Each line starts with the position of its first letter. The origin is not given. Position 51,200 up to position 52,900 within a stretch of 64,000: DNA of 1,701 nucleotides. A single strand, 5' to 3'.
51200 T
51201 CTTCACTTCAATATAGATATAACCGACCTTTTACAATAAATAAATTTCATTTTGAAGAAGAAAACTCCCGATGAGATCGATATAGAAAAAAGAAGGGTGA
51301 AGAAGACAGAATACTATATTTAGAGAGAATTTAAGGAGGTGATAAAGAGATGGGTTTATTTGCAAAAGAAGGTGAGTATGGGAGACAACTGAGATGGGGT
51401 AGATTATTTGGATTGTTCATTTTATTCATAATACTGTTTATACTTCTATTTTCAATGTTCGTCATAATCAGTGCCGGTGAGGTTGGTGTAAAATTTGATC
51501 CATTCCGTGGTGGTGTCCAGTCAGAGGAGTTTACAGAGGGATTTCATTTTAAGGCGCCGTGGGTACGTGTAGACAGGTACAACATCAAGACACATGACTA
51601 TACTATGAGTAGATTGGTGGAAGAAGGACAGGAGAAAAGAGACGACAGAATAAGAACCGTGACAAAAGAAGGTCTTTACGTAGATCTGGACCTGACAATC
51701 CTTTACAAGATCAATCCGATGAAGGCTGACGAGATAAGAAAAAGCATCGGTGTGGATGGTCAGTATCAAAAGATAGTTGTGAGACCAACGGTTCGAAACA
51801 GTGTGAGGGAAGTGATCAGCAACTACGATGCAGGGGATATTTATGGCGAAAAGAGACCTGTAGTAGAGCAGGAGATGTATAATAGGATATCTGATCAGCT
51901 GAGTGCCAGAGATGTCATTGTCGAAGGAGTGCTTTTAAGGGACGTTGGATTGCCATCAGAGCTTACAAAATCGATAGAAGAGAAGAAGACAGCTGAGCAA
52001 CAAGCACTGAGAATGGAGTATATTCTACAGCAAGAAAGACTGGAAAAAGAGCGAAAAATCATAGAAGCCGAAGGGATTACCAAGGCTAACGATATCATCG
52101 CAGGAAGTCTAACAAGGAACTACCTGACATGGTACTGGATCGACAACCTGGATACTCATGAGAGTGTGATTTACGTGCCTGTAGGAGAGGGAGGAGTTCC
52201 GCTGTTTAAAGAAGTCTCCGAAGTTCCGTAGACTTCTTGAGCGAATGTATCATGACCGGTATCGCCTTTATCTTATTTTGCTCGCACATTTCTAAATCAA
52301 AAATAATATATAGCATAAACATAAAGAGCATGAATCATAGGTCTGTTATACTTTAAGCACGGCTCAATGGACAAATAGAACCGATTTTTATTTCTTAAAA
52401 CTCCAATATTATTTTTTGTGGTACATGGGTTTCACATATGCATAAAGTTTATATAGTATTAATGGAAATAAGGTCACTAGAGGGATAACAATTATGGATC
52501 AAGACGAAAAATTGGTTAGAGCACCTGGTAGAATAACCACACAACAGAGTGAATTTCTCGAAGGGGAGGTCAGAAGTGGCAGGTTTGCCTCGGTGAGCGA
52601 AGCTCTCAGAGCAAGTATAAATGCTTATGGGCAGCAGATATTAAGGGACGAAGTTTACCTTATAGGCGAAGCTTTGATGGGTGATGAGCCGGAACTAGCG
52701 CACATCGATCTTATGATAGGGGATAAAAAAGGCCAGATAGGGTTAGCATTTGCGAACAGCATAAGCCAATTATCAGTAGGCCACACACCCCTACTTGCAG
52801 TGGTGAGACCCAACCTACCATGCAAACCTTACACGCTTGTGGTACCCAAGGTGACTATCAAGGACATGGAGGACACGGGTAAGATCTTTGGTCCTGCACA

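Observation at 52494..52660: Ribbon-helix-helix-like N-terminal extension fused in frame to the Fae-Hps bifunctional enzyme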

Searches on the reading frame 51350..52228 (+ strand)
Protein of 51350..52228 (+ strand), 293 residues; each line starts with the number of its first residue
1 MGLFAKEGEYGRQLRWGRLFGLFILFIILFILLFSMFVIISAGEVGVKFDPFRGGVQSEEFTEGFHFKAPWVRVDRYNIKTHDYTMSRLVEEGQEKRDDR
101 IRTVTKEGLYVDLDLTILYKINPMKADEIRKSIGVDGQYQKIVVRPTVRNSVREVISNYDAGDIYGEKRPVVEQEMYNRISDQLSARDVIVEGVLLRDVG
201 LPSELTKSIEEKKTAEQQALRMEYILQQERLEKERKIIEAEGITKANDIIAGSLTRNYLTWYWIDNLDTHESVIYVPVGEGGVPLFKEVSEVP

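Call 64: search_protein_families(library=pfam, proteins=[window:51350-52228:+], max_evalue=0.001)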
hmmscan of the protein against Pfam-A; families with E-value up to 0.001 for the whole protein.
window:51350-52228:+ (293 aa): 1 family
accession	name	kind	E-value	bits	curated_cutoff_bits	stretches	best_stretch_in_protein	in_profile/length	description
PF01145.31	Band_7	-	1.3e-30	107.2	23.6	1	39-230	2-168/176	SPFH domain / Band 7 family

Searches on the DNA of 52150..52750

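Call 77: search_rna_families(source=window, start=52150, end=52750, threshold=evalue, max_evalue=1)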
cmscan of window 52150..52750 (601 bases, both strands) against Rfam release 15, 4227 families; matches with E-value up to 1: 0.
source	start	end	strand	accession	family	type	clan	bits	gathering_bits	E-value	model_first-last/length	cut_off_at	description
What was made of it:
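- Tried and rejected: There is no Rfam match (call 77).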
